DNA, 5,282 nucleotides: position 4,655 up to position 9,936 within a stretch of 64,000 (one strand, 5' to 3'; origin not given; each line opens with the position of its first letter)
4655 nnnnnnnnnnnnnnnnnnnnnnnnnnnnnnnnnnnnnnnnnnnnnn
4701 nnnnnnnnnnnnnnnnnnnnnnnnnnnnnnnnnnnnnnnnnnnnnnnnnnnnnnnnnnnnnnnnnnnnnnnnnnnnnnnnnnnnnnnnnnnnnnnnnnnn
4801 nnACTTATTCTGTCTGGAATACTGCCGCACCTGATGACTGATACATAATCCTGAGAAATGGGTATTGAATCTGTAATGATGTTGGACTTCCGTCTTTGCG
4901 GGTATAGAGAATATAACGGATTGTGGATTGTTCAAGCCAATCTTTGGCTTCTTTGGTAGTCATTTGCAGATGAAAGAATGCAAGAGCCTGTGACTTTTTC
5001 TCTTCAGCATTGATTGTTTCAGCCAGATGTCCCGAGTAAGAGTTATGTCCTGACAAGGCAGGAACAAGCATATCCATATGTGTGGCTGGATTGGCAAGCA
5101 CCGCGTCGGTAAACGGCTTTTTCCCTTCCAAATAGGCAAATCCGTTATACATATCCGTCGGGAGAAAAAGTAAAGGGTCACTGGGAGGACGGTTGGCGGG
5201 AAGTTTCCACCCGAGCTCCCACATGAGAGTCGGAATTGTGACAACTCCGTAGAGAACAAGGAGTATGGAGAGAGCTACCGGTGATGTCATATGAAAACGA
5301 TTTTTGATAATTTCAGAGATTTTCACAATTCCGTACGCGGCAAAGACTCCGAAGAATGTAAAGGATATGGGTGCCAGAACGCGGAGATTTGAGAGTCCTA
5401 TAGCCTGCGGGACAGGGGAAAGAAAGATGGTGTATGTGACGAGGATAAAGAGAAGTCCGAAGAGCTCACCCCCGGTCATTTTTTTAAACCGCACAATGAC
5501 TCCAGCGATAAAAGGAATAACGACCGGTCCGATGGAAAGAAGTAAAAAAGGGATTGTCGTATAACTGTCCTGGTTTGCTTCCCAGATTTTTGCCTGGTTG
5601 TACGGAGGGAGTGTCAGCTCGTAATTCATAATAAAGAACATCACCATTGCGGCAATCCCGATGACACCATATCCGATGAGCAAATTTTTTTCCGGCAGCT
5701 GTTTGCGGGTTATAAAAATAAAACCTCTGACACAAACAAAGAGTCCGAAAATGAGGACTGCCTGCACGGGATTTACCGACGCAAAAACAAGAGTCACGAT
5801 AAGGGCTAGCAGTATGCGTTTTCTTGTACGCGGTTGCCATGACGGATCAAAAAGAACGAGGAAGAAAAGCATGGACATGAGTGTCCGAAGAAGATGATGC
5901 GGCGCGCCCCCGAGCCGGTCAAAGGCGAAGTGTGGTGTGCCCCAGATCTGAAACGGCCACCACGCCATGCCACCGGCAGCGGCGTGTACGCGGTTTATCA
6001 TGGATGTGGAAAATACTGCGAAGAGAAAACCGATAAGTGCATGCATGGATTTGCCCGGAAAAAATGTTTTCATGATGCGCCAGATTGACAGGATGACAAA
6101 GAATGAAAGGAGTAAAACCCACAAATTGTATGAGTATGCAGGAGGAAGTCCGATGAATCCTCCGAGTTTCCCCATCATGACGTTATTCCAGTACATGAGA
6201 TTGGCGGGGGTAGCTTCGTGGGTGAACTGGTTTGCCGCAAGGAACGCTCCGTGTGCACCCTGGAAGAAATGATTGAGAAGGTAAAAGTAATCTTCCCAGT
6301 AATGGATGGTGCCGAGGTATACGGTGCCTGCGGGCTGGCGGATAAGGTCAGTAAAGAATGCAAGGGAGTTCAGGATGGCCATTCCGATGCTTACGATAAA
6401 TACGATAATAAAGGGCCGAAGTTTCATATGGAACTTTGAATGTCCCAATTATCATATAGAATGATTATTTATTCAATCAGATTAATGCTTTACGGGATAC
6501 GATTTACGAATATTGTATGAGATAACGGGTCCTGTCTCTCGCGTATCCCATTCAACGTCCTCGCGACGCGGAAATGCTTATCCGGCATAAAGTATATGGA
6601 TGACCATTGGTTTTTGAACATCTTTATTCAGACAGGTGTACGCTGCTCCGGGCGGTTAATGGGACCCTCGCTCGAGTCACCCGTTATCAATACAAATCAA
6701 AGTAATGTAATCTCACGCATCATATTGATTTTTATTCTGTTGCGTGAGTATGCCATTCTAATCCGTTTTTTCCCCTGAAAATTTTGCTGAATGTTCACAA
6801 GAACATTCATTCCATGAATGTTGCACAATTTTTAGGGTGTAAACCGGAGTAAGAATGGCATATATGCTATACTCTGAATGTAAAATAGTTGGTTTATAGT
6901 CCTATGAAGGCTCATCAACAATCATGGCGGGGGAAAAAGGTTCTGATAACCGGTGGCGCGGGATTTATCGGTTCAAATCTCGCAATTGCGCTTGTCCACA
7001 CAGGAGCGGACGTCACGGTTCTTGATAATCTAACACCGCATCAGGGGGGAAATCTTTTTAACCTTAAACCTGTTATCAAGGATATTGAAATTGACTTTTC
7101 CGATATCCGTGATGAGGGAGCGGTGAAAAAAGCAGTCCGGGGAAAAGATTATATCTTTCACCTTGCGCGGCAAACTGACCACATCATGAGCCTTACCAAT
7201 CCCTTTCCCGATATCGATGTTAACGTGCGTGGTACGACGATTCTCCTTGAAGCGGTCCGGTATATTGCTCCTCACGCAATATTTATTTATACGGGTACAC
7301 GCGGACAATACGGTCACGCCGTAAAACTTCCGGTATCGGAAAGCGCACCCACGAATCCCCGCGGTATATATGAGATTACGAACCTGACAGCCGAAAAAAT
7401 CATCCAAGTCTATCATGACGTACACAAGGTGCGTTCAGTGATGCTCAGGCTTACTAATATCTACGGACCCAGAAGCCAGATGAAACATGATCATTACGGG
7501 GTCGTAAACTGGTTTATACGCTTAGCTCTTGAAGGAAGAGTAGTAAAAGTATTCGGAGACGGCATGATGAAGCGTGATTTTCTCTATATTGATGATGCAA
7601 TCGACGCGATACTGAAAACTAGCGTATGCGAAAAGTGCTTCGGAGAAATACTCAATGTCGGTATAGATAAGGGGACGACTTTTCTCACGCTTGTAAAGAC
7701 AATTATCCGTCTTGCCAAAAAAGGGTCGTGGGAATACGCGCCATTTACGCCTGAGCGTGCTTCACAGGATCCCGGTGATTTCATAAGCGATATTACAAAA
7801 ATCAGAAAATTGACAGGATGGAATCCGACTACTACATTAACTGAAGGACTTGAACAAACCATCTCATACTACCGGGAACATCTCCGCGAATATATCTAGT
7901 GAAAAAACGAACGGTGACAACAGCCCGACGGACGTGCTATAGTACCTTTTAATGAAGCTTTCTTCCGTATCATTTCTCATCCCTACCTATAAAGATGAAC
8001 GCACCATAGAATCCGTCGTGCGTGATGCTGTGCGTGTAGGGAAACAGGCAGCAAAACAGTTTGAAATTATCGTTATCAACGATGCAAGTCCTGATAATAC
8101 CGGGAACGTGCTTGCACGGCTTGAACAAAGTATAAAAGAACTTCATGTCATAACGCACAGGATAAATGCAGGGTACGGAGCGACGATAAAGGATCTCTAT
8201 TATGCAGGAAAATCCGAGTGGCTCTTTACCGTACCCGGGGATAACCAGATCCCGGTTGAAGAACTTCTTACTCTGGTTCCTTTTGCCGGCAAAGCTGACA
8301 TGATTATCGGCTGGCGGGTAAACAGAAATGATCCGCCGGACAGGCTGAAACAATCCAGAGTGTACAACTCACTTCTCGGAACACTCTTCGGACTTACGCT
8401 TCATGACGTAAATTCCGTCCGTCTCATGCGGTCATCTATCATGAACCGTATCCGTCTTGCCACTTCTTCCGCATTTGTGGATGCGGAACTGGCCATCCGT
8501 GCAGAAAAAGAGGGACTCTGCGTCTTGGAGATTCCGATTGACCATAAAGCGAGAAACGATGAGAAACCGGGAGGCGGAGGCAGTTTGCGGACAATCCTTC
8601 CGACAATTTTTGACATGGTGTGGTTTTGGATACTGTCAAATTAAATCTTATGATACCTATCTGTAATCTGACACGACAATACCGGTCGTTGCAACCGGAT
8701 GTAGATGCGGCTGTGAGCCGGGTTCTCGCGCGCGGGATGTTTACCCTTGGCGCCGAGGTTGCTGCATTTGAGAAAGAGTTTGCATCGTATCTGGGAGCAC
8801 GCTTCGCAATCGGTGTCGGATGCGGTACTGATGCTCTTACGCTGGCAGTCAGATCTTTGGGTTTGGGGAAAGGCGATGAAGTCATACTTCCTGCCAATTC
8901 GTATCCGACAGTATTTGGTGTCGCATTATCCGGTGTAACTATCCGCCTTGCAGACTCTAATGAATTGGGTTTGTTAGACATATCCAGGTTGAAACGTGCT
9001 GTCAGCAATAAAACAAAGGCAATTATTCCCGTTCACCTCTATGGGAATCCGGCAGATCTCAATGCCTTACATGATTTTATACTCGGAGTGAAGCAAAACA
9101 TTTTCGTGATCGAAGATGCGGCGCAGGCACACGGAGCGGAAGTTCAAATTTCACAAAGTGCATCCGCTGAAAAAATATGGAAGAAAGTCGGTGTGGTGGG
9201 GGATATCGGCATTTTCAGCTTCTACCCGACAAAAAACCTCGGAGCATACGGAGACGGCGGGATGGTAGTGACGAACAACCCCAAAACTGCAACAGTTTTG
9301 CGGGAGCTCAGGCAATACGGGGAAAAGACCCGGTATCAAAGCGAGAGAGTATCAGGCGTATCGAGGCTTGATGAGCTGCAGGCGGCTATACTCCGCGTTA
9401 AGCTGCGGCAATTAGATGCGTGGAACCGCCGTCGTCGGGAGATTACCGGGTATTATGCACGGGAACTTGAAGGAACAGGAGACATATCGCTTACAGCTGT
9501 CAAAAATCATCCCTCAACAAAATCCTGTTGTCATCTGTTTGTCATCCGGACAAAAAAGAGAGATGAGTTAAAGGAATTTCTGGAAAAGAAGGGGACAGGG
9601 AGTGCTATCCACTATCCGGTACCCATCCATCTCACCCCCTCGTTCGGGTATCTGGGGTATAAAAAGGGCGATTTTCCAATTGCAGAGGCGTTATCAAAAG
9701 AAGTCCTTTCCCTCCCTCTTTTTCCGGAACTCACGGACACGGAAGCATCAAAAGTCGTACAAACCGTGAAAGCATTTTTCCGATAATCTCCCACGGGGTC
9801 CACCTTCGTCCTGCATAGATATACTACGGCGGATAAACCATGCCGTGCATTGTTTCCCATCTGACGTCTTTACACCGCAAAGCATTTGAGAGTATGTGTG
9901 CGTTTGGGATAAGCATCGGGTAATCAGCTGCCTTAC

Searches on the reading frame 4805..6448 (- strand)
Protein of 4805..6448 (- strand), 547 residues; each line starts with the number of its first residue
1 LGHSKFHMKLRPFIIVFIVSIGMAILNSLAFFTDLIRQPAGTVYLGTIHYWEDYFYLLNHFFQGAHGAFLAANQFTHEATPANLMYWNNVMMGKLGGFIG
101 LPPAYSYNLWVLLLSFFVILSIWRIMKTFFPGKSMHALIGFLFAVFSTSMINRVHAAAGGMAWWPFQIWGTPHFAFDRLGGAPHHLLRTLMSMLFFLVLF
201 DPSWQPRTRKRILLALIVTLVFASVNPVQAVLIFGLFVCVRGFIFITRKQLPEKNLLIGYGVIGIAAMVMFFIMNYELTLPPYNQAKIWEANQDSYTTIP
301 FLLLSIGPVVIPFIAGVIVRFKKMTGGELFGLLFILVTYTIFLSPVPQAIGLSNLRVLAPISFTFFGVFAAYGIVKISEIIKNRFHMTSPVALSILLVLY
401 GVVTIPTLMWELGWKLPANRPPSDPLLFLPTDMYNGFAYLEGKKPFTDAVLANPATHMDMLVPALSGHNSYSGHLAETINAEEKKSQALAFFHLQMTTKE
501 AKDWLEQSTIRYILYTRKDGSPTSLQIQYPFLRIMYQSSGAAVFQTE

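Call 17: search_protein_families(library=pfam, proteins=[window:4805-6448:-], max_evalue=0.001)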
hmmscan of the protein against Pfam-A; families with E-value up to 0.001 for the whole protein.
window:4805-6448:- (547 aa): 0 families

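Call 85: search_solved_structures(query=window:4805-6448:-, max_evalue=1)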
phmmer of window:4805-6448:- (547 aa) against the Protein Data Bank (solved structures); distinct sequences matched with E-value up to 1: 0.

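Call 86: search_protein_families(library=ncbifam, proteins=[window:4805-6448:-], max_evalue=0.01)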
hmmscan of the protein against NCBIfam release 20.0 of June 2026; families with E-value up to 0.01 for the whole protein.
window:4805-6448:- (547 aa): 0 families

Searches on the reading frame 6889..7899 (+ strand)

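Call 17: search_protein_families(library=pfam, proteins=[window:6889-7899:+], max_evalue=0.001)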
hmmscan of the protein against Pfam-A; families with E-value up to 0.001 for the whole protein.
window:6889-7899:+ (336 aa): 6 families
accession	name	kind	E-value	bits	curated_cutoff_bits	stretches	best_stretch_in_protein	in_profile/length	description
PF01370.27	Epimerase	-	8.2e-46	156.8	20.9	1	18-244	1-224/240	NAD dependent epimerase/dehydratase family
PF16363.11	GDP_Man_Dehyd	-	7.7e-42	144.4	27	1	19-324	1-332/332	GDP-mannose 4,6 dehydratase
PF01073.25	3Beta_HSD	-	6e-15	55.5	22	1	19-235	1-219/280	3-beta hydroxysteroid dehydrogenase/isomerase family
PF02719.21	Polysacc_synt_2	-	4.2e-11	43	20.2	1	18-277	1-248/293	Polysaccharide biosynthesis protein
PF04321.23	RmlD_sub_bind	-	7.3e-10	38.8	27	1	17-227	2-181/287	RmlD substrate binding domain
PF07993.18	NAD_binding_4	-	1.9e-05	24.4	20.1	0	80-240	83-257/258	Male sterility protein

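Call 86: search_protein_families(library=ncbifam, proteins=[window:6889-7899:+], max_evalue=0.01)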
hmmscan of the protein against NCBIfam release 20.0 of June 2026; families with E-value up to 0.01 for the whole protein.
window:6889-7899:+ (336 aa): 66 families (the best 25 are shown)
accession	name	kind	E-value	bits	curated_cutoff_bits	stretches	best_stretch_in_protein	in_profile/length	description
TIGR01181.1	dTDP_gluc_dehyt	equivalog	4.1e-46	157.5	365.1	1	17-331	1-314/321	dTDP-glucose 4,6-dehydratase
TIGR04180.1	EDH_00030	hypoth_equivalog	1.6e-38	132.5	475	1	18-314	1-295/297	NAD-dependent 4,6-dehydratase LegB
TIGR01179.1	galE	equivalog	3.1e-33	115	262.3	1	17-330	1-327/332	UDP-glucose 4-epimerase GalE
TIGR02197.1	heptose_epim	equivalog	9.7e-30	103.8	274.6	1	18-328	1-313/316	ADP-glyceromanno-heptose 6-epimerase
NF011728.1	PRK15181.1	equivalog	2.3e-26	92.6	760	1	15-330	15-339/348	Vi polysaccharide biosynthesis UDP-N-acetylglucosaminuronic acid C-4 epimerase TviC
NF007582.0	PRK10217.1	equivalog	2.4e-26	92.7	698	1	16-328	2-331/355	dTDP-glucose 4,6-dehydratase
NF007490.0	PRK10084.1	subfamily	5.9e-25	88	649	2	150-329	156-335/361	dTDP-glucose 4,6-dehydratase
NF007956.0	PRK10675.1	subfamily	2.5e-22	79.5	394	1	17-333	2-334/338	UDP-glucose 4-epimerase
TIGR02622.1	CDP_4_6_dhtase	equivalog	2.1e-21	76.4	278.45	1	13-137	2-129/352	CDP-glucose 4,6-dehydratase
NF008360.0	PRK11150.1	equivalog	7.7e-19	68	452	1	18-327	2-305/310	ADP-glyceromanno-heptose 6-epimerase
NF042422.1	oxyalk_red_OleD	equivalog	9e-16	58.1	580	1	17-243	2-213/329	2-alkyl-3-oxoalkanoate reductase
NF043036.1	ErythonDh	equivalog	1.2e-14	54.2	325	1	17-191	2-179/321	D-erythronate dehydrogenase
TIGR03466.1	HpnA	hypoth_equivalog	4.4e-14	52.1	367.65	1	17-175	2-155/327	hopanoid-associated sugar epimerase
NF008872.0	PRK11908.1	equivalog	4.9e-14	52.1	294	1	16-334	2-341/349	bifunctional UDP-4-keto-pentose/UDP-xylose synthase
NF047922.1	GDPFucSynFcl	equivalog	1.3e-13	51.1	500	1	153-332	128-305/308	GDP-L-fucose synthase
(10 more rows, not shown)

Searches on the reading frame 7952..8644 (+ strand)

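Call 17: search_protein_families(library=pfam, proteins=[window:7952-8644:+], max_evalue=0.001)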
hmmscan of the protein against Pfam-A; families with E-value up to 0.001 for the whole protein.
window:7952-8644:+ (230 aa): 1 family
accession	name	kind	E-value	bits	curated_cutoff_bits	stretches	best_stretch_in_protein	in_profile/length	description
PF00535.33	Glycos_transf_2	-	5.8e-17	62.6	23.3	1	7-138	1-137/168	Glycosyl transferase family 2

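Call 86: search_protein_families(library=ncbifam, proteins=[window:7952-8644:+], max_evalue=0.01)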
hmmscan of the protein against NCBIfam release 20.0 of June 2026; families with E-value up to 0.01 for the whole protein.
window:7952-8644:+ (230 aa): 17 families
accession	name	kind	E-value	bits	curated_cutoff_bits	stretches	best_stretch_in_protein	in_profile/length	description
NF007986.1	PRK10714.1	equivalog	1.8e-15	56.8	529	1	2-202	4-204/316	undecaprenyl-phosphate 4-deoxy-4-formamido-L-arabinose transferase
TIGR03937.1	PgaC_IcaA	equivalog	3.3e-13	49.4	422.3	1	3-100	44-138/407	poly-beta-1,6-N-acetyl-D-glucosamine synthase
TIGR04182.1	glyco_TIGR04182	equivalog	2e-11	43.8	325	1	6-204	2-196/293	S-layer glycoprotein N-glycosyltransferase AglJ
NF041391.1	DPhHxTase_Halo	equivalog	2.9e-10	39.5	375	1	12-204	3-189/213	dolichyl-phosphate hexose transferase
NF047683.1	TeichurnBiosyTuaG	equivalog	1.1e-08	35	400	1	5-99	7-98/252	teichuronic acid biosynthesis protein TuaG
NF047588.1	GlcsyltransPgfSStrep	equivalog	1e-06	28.2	500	1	6-157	3-157/308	glycosyltransferase PgfS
NF058614.1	PPMAGASynPpgS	equivalog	1.7e-06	27.7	370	1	8-128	4-119/226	polyprenyl-phospho-N-acetylgalactosaminyl synthase PpgS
NF007482.0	PRK10073.1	equivalog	1.7e-05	24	423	1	4-77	6-75/334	glycosyltransferase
NF041875.1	EPS_EpsD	equivalog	1.9e-05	24.2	370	1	6-78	1-70/325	exopolysaccharide biosynthesis glycosyltransferase EpsD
NF038302.1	EPS_HpsE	equivalog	3.9e-05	22.8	300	1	7-72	4-69/307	hormogonium polysaccharide biosynthesis glycosyltransferase HpsE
NF053846.1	glyco_with_XrtP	equivalog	8.8e-05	21.3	520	1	8-71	45-104/440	XrtP-associated glycosyltransferase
NF010496.0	PRK13915.1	equivalog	0.00023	20.3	262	1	4-55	31-82/307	glucosyl-3-phosphoglycerate synthase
NF050050.1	ProtGlycPglI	equivalog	0.00044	19.7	500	1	5-67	3-62/306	GalNAc(5)-diNAcBac-PP-undecaprenol beta-1,3-glucosyltransferase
TIGR03111.1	glyc2_xrt_Gpos1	hypoth_equivalog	0.00075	18.4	363.95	1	2-100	47-144/439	TIGR03111 family XrtG-associated glycosyltransferase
TIGR04283.1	glyco_like_mftF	equivalog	0.00084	19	182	1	7-65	2-52/221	TIGR04283 family arsenosugar biosynthesis glycosyltransferase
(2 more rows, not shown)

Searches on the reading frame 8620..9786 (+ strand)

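Call 17: search_protein_families(library=pfam, proteins=[window:8620-9786:+], max_evalue=0.001)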
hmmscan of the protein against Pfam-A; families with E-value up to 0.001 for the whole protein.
window:8620-9786:+ (388 aa): 2 families
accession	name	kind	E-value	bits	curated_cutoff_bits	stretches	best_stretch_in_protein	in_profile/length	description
PF01041.23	DegT_DnrJ_EryC1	-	1.6e-95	320.8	19.8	1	28-383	7-359/360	DegT/DnrJ/EryC1/StrS aminotransferase family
PF00266.25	Aminotran_5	-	7.9e-07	28.8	21.5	1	32-176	30-186/371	Aminotransferase class-V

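Call 86: search_protein_families(library=ncbifam, proteins=[window:8620-9786:+], max_evalue=0.01)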
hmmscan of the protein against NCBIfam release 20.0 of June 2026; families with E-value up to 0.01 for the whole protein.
window:8620-9786:+ (388 aa): 15 families
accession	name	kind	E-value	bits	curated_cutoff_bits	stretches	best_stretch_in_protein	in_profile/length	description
TIGR03588.1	PseC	equivalog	4.2e-57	193.8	423.5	1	27-385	12-378/380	UDP-4-amino-4,6-dideoxy-N-acetyl-beta-L-altrosamine transaminase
NF008658.2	PRK11658.1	equivalog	1.2e-48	165.7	631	1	30-385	18-375/379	UDP-4-amino-4-deoxy-L-arabinose aminotransferase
NF008687.0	PRK11706.1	equivalog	3e-45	154.6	375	1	62-387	48-374/375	dTDP-4-amino-4,6-dideoxygalactose transaminase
TIGR04181.1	NHT_00031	hypoth_equivalog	4e-38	131.2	420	1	42-366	27-357/359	LegC family aminotransferase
NF011936.0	PRK15407.1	equivalog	2.4e-34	118.8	423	2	29-235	50-252/440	lipopolysaccharide biosynthesis protein RfbH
TIGR02379.1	ECA_wecE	subfamily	6.5e-34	117.3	434.85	1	57-387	43-375/376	dTDP-4-amino-4,6-dideoxy-D-glucose transaminase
TIGR04427.1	PLP_DesI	equivalog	1.3e-29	103.5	650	1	44-383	51-379/390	dTDP-4-dehydro-6-deoxyglucose aminotransferase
NF005695.0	PRK07503.1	equivalog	2.3e-06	26.5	666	1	47-223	67-231/403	methionine gamma-lyase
NF002878.0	PRK03321.1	subfamily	9.1e-05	21.3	374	1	47-169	59-186/352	histidinol-phosphate transaminase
NF004770.0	PRK06108.1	subfamily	0.00028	19.8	422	1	53-136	89-175/396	pyridoxal phosphate-dependent aminotransferase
NF005871.0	PRK07811.1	equivalog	0.0008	18.1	513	1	47-227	63-231/389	cystathionine gamma-synthase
NF005817.0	PRK07683.1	equivalog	0.001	17.9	575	1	69-167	98-201/387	aminotransferase A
NF041364.1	GntC_guanitoxin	equivalog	0.0014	17.6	415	1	38-137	37-140/356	guanitoxin biosynthesis PLP-dependent (S)-gamma-hydroxy-L-arginine cyclodehydratase GntC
NF006033.0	PRK08175.1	equivalog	0.0042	16.1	647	1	63-261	104-300/407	alanine transaminase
TIGR01977.1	am_tr_V_EF2568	hypoth_equivalog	0.0045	16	377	1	105-173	111-180/376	cysteine desulfurase family protein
